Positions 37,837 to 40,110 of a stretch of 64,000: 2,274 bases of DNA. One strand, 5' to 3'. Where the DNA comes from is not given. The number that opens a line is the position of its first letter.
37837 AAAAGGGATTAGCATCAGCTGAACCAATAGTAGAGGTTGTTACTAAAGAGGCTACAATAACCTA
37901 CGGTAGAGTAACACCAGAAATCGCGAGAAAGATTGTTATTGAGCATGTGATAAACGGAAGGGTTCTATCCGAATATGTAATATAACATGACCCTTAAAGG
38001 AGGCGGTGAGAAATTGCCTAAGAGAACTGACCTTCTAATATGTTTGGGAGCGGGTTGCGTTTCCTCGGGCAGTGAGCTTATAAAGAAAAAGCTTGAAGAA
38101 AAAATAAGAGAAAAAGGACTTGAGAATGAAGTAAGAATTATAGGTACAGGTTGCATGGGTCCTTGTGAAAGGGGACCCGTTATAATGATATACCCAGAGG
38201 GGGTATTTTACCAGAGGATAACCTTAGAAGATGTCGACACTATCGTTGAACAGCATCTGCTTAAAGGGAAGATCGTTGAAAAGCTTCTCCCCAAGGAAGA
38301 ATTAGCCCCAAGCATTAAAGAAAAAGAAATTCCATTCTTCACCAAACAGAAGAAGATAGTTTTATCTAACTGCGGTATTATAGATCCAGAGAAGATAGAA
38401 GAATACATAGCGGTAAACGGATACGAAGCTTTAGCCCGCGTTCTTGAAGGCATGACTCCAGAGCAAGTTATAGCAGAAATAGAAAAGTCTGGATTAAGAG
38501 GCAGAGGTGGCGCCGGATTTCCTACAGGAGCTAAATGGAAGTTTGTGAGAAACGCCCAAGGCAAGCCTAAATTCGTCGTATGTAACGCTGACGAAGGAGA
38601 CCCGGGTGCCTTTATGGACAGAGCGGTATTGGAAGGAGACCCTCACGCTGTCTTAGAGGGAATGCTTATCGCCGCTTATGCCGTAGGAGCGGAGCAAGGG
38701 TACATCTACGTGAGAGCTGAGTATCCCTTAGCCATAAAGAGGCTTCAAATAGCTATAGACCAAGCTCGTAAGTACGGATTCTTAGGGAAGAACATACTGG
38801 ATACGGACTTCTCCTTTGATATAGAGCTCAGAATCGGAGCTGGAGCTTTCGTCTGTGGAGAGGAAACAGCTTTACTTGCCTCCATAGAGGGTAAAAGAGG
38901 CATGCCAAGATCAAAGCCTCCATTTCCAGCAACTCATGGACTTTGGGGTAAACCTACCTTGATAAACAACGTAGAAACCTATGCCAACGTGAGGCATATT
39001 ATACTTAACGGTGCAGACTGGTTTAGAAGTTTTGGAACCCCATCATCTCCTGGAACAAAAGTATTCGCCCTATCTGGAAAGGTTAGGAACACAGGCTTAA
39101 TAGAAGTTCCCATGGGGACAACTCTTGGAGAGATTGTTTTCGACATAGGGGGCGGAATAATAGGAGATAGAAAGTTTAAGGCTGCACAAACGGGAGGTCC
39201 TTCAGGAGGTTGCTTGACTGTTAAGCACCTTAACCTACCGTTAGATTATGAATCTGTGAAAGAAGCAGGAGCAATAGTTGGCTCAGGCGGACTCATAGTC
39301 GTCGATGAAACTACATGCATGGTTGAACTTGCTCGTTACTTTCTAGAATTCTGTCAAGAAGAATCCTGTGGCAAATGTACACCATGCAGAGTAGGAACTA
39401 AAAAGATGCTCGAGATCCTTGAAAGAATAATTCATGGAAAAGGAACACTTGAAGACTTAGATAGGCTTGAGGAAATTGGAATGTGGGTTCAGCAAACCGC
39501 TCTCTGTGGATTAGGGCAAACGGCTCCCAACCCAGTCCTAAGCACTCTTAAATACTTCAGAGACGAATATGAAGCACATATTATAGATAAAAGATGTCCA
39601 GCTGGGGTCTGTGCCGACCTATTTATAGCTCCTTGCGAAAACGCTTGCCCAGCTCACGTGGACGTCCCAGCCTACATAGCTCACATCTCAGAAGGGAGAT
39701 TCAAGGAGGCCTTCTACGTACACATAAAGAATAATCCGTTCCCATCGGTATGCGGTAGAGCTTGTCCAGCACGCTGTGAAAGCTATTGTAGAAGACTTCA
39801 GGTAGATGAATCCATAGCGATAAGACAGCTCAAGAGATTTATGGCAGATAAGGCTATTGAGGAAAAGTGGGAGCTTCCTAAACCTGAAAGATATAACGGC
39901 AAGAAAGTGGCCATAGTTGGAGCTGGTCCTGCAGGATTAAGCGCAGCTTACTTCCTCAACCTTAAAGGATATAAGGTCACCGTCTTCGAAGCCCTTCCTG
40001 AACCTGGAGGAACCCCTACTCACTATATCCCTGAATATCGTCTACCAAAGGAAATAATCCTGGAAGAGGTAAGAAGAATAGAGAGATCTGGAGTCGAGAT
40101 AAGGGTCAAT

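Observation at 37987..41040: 1017-aa NuoF::GltD fusion flavoprotein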

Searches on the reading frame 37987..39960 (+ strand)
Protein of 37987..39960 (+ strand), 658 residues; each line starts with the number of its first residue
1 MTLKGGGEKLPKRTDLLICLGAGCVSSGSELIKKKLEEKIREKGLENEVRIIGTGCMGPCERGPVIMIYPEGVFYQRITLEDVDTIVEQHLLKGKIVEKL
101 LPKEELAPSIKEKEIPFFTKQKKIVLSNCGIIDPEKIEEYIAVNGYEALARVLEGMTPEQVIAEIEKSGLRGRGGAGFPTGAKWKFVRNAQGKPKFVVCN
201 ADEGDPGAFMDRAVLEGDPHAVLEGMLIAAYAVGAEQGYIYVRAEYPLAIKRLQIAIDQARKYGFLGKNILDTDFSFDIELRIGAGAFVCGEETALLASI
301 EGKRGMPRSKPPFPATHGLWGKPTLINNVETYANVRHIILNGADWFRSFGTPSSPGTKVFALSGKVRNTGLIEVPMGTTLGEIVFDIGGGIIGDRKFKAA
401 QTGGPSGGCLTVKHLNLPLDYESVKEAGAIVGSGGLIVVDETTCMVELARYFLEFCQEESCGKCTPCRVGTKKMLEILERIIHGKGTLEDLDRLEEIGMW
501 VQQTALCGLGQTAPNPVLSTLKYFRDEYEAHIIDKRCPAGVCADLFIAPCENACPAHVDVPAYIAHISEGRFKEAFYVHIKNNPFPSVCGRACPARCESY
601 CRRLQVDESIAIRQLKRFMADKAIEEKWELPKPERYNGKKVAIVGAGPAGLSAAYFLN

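Call 16: search_solved_structures(query=window:37987-39960:+, max_evalue=1e-100, show_alignments=2)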
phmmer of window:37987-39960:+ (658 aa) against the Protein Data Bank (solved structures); distinct sequences matched with E-value up to 1e-100: 28.
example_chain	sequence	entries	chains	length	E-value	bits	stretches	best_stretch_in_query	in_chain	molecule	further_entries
7t2r_B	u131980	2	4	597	9e-246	820.5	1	13-546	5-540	NiFe hydrogenase subunit B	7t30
7q4v_B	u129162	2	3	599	4.1e-234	782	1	12-546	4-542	Iron hydrogenase HydB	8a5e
9bov_B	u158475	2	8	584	1.7e-204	684.1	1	19-546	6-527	NADH dehydrogenase (Quinone)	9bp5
8oh5_B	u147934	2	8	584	3.3e-203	679.8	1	18-547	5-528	NAD-reducing hydrogenase subunit HoxF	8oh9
8a6t_B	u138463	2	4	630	3.2e-202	676.6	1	13-545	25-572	Electron bifurcating hydrogenase subunit HydB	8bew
9n5u_B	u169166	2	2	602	1.2e-199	668.1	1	25-546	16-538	NfnB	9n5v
9mqx_B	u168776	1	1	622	4.5e-195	653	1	17-551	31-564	NADH:ubiquinone oxidoreductase, NADH-binding (51 kD) subunit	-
7q4w_B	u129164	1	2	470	6.3e-195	652.5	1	137-546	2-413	Iron hydrogenase HydB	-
7p5h_B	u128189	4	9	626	3.1e-194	650.2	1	9-543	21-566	Fe-hydrogenase, subunit beta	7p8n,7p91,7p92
6vw7_B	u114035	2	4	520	2.6e-128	432.4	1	41-528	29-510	NAD-dependent formate dehydrogenase beta subunit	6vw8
9fe7_B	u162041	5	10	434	3.7e-120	405.4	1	136-531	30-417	NADH-quinone oxidoreductase subunit F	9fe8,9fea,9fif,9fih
2fug_1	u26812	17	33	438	9.3e-120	404.1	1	137-536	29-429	NADH-quinone oxidoreductase chain 1 | NADH-QUINONE OXIDOREDUCTASE SUBUNIT 1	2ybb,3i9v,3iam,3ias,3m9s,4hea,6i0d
6hl2_B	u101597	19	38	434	3.6e-119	402.2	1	136-531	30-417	NADH-quinone oxidoreductase subunit F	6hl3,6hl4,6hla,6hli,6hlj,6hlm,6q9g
7q5y_C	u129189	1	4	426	3.7e-119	402.1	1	136-531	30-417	NADH-quinone oxidoreductase subunit F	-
6q9c_B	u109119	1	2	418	5e-119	401.7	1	136-530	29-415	NADH-quinone oxidoreductase subunit F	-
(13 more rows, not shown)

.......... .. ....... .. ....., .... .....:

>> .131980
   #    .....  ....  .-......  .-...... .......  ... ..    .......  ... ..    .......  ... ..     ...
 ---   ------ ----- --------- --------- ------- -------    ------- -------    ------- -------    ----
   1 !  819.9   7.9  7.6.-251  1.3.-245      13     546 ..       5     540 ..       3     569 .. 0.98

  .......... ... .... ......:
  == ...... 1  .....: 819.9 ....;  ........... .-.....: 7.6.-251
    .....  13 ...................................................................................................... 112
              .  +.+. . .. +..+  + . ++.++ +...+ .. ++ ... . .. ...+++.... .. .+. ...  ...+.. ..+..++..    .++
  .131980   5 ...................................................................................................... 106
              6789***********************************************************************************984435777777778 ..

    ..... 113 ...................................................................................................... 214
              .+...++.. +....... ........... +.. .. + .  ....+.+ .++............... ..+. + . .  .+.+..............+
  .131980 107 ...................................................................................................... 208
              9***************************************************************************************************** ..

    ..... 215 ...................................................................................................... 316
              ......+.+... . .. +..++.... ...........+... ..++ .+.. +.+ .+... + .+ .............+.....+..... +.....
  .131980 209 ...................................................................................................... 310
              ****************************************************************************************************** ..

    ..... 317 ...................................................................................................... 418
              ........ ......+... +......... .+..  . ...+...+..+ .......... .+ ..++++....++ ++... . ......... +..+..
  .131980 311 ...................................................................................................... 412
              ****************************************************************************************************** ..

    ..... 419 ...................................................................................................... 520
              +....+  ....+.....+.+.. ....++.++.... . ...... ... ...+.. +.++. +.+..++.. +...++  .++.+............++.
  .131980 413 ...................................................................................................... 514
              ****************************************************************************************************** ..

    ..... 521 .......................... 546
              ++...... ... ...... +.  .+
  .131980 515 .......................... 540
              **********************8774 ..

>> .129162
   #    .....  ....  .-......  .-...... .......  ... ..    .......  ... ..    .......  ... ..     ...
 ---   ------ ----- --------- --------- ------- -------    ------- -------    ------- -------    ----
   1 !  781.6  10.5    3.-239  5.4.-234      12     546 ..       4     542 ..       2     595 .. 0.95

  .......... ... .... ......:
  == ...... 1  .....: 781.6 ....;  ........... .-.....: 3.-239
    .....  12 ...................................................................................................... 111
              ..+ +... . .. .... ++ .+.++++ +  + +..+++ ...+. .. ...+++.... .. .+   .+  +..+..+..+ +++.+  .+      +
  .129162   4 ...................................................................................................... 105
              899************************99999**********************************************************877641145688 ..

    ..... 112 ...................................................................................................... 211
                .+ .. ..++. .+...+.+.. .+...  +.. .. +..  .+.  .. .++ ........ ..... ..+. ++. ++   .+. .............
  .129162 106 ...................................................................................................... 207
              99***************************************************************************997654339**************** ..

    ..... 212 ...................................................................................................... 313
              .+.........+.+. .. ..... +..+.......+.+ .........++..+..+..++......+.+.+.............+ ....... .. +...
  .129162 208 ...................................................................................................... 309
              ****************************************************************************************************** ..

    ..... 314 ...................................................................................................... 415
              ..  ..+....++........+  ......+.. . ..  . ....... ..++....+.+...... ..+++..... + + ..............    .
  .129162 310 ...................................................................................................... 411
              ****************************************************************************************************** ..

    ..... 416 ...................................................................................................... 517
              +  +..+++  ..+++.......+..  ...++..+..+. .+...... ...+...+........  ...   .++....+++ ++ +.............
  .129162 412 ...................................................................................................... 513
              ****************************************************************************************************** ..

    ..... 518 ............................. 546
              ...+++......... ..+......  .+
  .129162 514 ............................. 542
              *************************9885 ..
